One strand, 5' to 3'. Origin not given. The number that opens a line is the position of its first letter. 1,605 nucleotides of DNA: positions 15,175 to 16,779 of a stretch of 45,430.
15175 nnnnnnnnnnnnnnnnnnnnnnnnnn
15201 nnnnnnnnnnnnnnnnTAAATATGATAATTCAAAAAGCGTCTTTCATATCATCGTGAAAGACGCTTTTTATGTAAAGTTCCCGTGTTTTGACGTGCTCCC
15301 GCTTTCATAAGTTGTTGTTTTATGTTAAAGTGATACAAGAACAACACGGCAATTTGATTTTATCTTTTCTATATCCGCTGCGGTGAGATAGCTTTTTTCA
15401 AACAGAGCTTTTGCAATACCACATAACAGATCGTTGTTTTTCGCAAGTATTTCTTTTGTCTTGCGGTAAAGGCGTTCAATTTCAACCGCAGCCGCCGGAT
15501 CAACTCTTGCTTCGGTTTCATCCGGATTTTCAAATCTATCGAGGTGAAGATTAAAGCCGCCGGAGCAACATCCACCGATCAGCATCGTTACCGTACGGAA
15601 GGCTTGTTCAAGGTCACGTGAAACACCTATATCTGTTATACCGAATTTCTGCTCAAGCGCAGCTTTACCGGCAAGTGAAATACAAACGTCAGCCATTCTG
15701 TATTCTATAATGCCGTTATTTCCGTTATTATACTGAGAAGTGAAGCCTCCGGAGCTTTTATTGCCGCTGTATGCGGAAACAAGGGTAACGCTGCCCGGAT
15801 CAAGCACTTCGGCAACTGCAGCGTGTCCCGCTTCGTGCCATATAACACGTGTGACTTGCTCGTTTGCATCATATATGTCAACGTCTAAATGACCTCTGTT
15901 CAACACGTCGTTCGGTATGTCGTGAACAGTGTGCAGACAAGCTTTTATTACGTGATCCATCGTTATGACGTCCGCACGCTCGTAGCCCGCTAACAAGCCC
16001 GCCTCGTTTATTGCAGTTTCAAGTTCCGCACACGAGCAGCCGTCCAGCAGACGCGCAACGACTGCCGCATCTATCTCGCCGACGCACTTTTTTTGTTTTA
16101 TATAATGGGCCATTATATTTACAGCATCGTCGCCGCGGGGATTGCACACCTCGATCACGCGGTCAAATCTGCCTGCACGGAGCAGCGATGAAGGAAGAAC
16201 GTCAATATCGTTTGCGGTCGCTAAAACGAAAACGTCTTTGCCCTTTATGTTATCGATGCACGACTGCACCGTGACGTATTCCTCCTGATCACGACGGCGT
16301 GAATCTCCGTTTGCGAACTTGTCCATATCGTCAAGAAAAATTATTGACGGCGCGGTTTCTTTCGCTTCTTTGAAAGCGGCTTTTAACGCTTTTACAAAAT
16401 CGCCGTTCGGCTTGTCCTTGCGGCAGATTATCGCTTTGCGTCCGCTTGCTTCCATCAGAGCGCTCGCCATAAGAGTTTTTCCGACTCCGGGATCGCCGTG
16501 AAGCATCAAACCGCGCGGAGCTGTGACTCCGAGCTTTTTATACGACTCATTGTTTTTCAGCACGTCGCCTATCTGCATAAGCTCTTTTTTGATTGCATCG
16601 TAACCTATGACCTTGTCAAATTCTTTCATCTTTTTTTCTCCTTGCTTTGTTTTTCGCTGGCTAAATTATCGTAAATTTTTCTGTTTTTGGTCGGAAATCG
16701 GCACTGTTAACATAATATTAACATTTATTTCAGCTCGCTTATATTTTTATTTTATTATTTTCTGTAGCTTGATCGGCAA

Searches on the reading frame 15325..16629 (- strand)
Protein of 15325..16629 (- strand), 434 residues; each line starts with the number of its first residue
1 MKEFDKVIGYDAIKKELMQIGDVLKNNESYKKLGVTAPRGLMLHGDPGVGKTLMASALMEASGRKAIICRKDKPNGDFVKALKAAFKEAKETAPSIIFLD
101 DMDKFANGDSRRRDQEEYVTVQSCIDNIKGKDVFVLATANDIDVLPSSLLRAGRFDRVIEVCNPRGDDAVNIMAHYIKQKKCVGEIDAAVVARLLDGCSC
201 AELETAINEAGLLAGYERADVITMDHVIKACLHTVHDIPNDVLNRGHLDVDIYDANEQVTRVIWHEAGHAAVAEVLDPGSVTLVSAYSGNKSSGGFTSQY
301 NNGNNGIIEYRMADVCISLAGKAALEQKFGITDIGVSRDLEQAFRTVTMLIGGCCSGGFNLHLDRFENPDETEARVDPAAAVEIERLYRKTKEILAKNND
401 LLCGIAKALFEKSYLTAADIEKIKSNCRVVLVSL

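Call 20: search_protein_families(library=pfam, proteins=[window:15325-16629:-], max_evalue=0.001)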
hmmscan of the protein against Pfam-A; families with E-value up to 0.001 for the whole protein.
window:15325-16629:- (434 aa): 5 families
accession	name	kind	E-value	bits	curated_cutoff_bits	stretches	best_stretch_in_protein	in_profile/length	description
PF00004.35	AAA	-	2.5e-22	80.2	21.2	1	41-161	1-129/131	ATPase family associated with various cellular activities (AAA)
PF01434.24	Peptidase_M41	-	1.9e-10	41.3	29.9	1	257-348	6-99/191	Peptidase family M41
PF13191.12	AAA_16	-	2.1e-06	28.8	32.6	0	37-65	23-51/167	AAA ATPase domain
PF17862.7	AAA_lid_3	-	2.6e-06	27.3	27.2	1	186-227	2-43/45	AAA+ lid domain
PF20720.3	nSTAND3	-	0.00015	22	27.2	1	41-142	20-114/155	Novel STAND NTPase 3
